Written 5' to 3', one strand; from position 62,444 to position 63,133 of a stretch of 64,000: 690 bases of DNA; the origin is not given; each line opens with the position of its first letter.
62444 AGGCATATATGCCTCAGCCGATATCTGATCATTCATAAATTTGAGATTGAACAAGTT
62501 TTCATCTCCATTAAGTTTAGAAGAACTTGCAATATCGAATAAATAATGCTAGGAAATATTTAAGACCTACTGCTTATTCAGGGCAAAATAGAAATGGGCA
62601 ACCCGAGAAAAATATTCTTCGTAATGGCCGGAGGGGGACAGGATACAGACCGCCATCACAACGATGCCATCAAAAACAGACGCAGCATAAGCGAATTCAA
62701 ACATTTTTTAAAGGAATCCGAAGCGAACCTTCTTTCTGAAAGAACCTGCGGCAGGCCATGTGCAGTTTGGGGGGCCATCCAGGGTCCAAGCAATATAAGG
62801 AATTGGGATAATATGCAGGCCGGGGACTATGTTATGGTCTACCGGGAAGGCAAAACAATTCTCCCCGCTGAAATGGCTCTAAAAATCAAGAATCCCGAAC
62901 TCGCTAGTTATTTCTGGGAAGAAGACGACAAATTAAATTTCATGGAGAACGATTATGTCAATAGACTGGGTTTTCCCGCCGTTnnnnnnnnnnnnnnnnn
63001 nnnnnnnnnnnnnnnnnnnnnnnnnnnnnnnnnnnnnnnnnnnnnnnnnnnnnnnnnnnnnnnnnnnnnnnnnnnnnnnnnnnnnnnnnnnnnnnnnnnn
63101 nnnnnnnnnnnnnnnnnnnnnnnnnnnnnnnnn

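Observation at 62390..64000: AT-rich region after fhs with an unlisted open ORF encoding a GHKL-type ATPase, overlapped by a small upstream ORF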

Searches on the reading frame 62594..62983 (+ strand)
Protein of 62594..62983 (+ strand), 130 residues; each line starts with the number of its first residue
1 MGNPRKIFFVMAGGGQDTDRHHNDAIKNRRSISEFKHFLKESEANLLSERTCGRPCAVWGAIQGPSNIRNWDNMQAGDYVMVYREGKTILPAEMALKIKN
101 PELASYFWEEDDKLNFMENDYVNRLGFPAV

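Call 4: search_protein_families(library=pfam, proteins=[window:62594-62983:+], max_evalue=1)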
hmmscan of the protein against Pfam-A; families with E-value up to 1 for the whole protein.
window:62594-62983:+ (130 aa): 1 family
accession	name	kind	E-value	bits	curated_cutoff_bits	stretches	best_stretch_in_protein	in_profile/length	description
PF04382.18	SAB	-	0.14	12.7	27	1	17-44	4-31/50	SAB domain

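Call 5: search_protein_families(library=padloc, proteins=[window:62594-62983:+], max_evalue=1)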
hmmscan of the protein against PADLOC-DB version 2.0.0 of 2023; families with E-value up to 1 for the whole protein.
window:62594-62983:+ (130 aa): 0 families

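Call 6: search_protein_families(library=ncbifam, proteins=[window:62594-62983:+], max_evalue=1)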
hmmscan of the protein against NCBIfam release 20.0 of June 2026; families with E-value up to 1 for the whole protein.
window:62594-62983:+ (130 aa): 1 family
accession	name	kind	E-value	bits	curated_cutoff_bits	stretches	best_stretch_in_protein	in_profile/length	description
TIGR01439.1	lp_hng_hel_AbrB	domain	0.028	14.2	28.3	1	65-89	13-38/44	transcriptional regulator, AbrB family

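Call 17: find_encoding_contigs(protein=window:62594-62983:+, flank=10000, max_places=5)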
Protein window:62594-62983:+ (130 aa): no gene with exactly this product is on record in the collection.

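Call 34: search_protein_representatives(protein=window:62594-62983:+)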
Query: 130 residues. Proteins with E-value up to 0.001 (for the whole library): 236; up to 1e-10: 25; up to 1e-30: 3. The best 150 are listed.
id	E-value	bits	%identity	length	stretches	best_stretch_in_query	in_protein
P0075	9.7e-37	142.0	27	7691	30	61-98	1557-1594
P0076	1.1e-31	125.6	47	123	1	3-119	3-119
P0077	4.6e-31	123.7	50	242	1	1-113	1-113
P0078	2.2e-26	108.5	50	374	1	4-114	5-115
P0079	4.1e-21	91.5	40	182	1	1-113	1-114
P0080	2.0e-20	89.2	42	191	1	11-115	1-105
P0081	1.9e-19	86.1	38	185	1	6-114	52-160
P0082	7.3e-18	81.0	39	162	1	5-121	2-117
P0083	1.3e-17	80.2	37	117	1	11-113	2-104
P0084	3.9e-16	75.4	37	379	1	5-121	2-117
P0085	1.4e-15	73.6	34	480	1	5-116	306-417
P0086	4.4e-15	72.0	35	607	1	9-121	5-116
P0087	1.3e-14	70.4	35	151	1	18-113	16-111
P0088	1.5e-14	70.2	41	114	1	2-86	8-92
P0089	6.0e-14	68.3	38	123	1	2-102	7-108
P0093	1.3e-12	63.9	29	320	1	6-115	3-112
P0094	2.3e-12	63.1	32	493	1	8-112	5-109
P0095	6.3e-12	61.7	31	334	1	9-114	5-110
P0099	9.7e-11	57.9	37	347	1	8-113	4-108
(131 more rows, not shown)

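Call 35: search_protein_families(library=pfam, proteins=[P0076, P0077, P0078, P0084, P0086, P0093, P0095, P0085, P0094, P0099], max_evalue=0.01)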
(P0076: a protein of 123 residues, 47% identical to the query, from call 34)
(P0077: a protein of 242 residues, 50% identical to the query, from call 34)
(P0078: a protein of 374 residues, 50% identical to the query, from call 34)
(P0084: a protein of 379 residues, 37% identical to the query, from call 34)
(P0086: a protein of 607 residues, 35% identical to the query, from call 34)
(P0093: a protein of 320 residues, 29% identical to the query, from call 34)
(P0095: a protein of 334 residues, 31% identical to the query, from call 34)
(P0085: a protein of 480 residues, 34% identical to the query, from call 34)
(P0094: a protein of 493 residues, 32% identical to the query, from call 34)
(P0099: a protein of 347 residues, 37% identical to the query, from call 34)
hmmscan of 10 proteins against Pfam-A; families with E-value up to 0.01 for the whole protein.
P0076 (123 aa): 0 families

P0077 (242 aa): 0 families

P0078 (374 aa): 1 family
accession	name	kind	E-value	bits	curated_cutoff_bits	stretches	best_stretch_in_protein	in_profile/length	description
PF16718.10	IFS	-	0.0015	19.1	30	1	277-347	34-101/164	Immunity factor for SPN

P0084 (379 aa): 0 families

P0086 (607 aa): 1 family
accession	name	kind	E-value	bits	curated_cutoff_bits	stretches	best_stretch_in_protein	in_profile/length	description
PF13391.12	HNH_2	-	9.3e-10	38.7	21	1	502-554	1-65/66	HNH endonuclease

P0093 (320 aa): 3 families
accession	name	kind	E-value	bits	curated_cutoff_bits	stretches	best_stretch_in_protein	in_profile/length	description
PF01844.29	HNH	-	7.6e-11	42.4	21.4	1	245-290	1-43/47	HNH endonuclease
PF14279.12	HNH_5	-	1.9e-07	31.4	27.5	1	245-292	1-44/56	HNH endonuclease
PF13391.12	HNH_2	-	3.7e-06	27.1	21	1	245-292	1-59/66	HNH endonuclease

P0095 (334 aa): 0 families

P0085 (480 aa): 2 families
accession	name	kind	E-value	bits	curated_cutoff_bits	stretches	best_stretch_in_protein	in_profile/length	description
PF02195.25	ParB_N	-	3.3e-11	43.5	26.3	1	9-73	4-67/95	ParB N-terminal domain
PF17762.8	HTH_ParB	-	0.0032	18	22.6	1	114-181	4-70/102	ParB HTH domain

P0094 (493 aa): 2 families
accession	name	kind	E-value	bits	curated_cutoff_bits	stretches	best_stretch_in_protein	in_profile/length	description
PF01939.22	NucS_C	-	1.6e-10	41.5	24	1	206-291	2-84/124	Endonuclease NucS C-terminal domain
PF06250.17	YhcG_C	-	0.0024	18.2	32.5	1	203-319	18-144/157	YhcG PDDEXK nuclease domain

P0099 (347 aa): 1 family
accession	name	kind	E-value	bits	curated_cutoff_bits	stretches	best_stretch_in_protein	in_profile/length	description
PF01844.29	HNH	-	0.00061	20.3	21.4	1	271-316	3-45/47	HNH endonuclease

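Call 39: find_homologous_proteins(query=window:62594-62983:+)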
Query window:62594-62983:+ (130 aa): 5 proteins with E <= 0.001 among 9 candidates.
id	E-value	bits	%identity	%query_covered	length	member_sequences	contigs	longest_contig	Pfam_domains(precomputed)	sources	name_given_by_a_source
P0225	3.5e-85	300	100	100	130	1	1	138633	-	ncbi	-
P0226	4.5e-40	155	56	92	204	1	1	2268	-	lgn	-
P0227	9.3e-39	150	55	92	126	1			-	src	-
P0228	3.3e-27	113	64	64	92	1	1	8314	-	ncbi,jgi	ncbi:MAG: hypothetical protein WCF77_00095 [Minisyncoccia bacterium]|jgi:hypothetical protein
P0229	1.3e-21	95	58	55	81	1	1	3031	-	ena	-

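Call 41: find_encoding_contigs(protein=P0225, flank=10000, max_places=3)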
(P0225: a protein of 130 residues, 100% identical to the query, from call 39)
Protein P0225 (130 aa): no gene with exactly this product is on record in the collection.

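Call 42: list_cluster_members(proteins=[P0225, P0226, P0227, P0228])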
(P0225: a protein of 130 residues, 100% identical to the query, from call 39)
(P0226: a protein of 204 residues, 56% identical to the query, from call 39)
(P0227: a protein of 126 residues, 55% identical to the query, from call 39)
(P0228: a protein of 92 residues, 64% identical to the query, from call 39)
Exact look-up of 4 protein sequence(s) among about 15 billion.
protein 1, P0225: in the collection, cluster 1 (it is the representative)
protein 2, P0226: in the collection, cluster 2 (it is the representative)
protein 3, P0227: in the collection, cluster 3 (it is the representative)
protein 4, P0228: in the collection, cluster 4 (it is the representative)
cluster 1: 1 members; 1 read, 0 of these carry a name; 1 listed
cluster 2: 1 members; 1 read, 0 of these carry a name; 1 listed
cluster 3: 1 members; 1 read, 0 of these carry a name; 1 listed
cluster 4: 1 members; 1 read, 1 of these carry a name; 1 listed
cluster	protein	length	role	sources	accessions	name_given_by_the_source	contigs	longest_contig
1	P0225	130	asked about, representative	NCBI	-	-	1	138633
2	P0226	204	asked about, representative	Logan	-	-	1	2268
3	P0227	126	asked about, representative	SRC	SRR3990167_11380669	-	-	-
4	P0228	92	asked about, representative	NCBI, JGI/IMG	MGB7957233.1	MAG: hypothetical protein WCF77_00095 [Minisyncoccia bacterium] | hypothetical protein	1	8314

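Call 44: find_encoding_contigs(protein=P0228, flank=8000, max_places=2)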
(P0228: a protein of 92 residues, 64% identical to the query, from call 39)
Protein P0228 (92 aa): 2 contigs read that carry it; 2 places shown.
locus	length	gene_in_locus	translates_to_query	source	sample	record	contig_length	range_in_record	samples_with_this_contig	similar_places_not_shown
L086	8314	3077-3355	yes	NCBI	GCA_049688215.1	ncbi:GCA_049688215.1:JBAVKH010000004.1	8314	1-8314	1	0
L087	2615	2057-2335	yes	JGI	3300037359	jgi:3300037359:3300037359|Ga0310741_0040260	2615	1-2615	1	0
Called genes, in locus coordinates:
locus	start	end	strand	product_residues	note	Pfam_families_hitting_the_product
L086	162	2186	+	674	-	PF00270:DEAD (faint), PF04851:ResIII, PF17757:UvrB_inter, PF27431:UvrB_3rd, PF00271:Helicase_C, PF12344:UvrB, PF02151:UVR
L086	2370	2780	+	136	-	-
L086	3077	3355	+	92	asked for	-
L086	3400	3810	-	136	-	-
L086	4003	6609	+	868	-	PF00005:ABC_tran (faint), PF02463:SMC_N (faint), PF13191:AAA_16 (faint), PF13304:AAA_21 (faint), PF13555:AAA_29 (faint), PF20703:nSTAND1 (faint), PF17760:UvrA_inter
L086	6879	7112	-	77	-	-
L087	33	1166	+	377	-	PF27431:UvrB_3rd, PF00271:Helicase_C, PF12344:UvrB, PF02151:UVR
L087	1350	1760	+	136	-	-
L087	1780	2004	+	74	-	-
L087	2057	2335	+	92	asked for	-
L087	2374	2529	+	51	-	-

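Call 45: find_encoding_contigs(protein=P0226, flank=3000, max_places=2)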
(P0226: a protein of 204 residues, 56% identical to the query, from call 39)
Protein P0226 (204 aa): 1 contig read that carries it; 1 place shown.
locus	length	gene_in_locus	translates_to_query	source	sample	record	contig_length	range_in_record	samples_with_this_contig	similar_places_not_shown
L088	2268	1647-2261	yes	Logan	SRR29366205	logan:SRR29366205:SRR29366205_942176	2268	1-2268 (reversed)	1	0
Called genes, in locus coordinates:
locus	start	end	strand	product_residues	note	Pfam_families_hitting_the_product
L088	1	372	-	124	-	?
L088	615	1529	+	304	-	-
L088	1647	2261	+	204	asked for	-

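Call 66: search_solved_structures(query=A3, max_evalue=10, show_alignments=2)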
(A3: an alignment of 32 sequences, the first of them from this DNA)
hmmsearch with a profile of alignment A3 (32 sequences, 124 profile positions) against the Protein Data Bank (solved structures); distinct sequences matched with E-value up to 10: 4.
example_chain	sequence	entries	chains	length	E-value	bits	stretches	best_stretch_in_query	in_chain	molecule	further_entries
6p0f_A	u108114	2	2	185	0.0028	20.5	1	3-85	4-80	GTPase subunit of restriction endonuclease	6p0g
6ut5_A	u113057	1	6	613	0.015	18.1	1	3-85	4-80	GTPase subunit of restriction endonuclease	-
2ar1_A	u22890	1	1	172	0.12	15.2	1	14-82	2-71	hypothetical protein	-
8a8d_A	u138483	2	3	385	1.5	11.6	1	67-110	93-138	ATP sulfurylase from Methanothermococcus thermolithotrophicus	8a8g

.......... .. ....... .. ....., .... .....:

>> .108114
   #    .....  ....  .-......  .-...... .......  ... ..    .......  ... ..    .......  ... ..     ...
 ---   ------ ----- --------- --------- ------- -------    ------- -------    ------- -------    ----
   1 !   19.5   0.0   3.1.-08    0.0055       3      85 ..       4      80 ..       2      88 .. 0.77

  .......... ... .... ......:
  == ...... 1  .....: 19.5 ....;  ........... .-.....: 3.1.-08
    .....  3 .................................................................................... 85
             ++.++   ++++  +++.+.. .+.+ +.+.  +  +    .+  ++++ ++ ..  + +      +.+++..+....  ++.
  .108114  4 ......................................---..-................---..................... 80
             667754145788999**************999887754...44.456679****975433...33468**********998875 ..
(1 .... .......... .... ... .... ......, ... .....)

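Call 76: predict_structure(alignment_id=A3)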
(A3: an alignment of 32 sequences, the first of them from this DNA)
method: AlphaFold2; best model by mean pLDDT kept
length: 121 residues; sequences in the alignment: 32
mean_pLDDT: 89.3   pTM: 0.78
mean pLDDT of the five models: 89.3, 86.6, 86.2, 84.6, 82.9
residues with pLDDT >= 90: 74; 70-90: 46; 50-70: 1; < 50: 0
segments of 3 or more residues with pLDDT < 50: none
pLDDT, mean of each block of 10 residues (from residue 1): 88 78 86 94 94 93 89 96 92 94 87 80 93
secondary structure, 60 per line:
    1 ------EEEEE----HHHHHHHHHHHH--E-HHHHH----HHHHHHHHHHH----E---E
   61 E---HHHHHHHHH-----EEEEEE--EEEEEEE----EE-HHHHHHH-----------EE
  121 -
elements in order: E7-11 H16-27 H32-36 H41-51 H65-73 E79-84 E87-93 H101-107

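Call 79: fold_search(model_id=the predicted structure, library=pdb)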
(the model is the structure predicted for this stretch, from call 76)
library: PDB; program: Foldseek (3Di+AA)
matches with E <= 10: 98; with E <= 0.001: 0
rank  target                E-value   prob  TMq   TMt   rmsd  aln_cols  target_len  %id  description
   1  6p0f                  1.5e-03  1.00  0.62  0.45   6.4       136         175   13  N-terminal domain of Thermococcus Gammatolerans McrB (released 2019-12-18)
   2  6p0g_A                1.5e-03  1.00  0.58  0.43   5.4       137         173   14  N-terminal domain of Thermococcus Gammatolerans McrB bound to m5C DNA (released 2019-12-18)
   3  1v47_B                3.2e-01  0.16  0.33  0.15   7.9       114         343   11  Crystal structure of ATP sulfurylase from Thermus thermophillus HB8 in complex with APS (released 2004-04-06)
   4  2p5d                  3.6e-01  0.60  0.47  0.41   5.4       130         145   12  Crystal structure of MJECL36 from Methanocaldococcus jannaschii DSM 2661 (released 2007-09-18)
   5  1v47_A                3.6e-01  0.25  0.38  0.16   7.7       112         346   12  Crystal structure of ATP sulfurylase from Thermus thermophillus HB8 in complex with APS (released 2004-04-06)
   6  8a8d_A                4.5e-01  0.16  0.30  0.12   8.3       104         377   12  ATP sulfurylase from Methanothermococcus thermolithotrophicus - monoclinic form (released 2023-04-26)
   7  2gbs_MODEL_1_A        6.7e-01  0.20  0.33  0.28   6.1        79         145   16  NMR structure of Rpa0253 from Rhodopseudomonas palustris. Northeast structural genomics consortium target RpR3 (released 2006-04-11)
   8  2eve                  8.2e-01  0.14  0.32  0.27   7.9        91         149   13  X-Ray Crystal Structure of Protein PSPTO5229 from Pseudomonas syringae. Northeast Structural Genomics Consortium Target  (released 2005-11-08)
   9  8a8g                  8.2e-01  0.11  0.30  0.12   8.5       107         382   12  ATP sulfurylase from Methanothermococcus thermolithotrophicus - orthorhombic form (released 2023-04-26)
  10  2ar1                  1.0e+00  0.23  0.46  0.37   7.0       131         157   11  Structure of Hypothetical protein from Leishmania major (released 2005-08-30)
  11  1zce                  1.1e+00  0.16  0.31  0.26   5.5        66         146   17  X-Ray Crystal Structure of Protein Atu2648 from Agrobacterium tumefaciens. Northeast Structural Genomics Consortium Targ (released 2005-04-19)
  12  2gks_A                1.1e+00  0.11  0.36  0.11   7.6       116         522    9  Crystal Structure of the Bi-functional ATP Sulfurylase-APS Kinase from Aquifex aeolicus, a Chemolithotrophic Thermophi (released 2007-03-06)
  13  1wmm                  1.5e+00  0.11  0.32  0.27   8.9        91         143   12  Crystal structure of PH1033 from Pyrococcus horikoshii Ot3 (released 2005-08-23)
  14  1j70_C                1.8e+00  0.08  0.38  0.12   8.3       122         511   11  CRYSTAL STRUCTURE OF YEAST ATP SULFURYLASE (released 2003-06-17)
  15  3eop_A                2.1e+00  0.07  0.26  0.20   6.7        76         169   13  Crystal Structure of the DUF55 domain of human thymocyte nuclear protein 1 (released 2009-09-29)
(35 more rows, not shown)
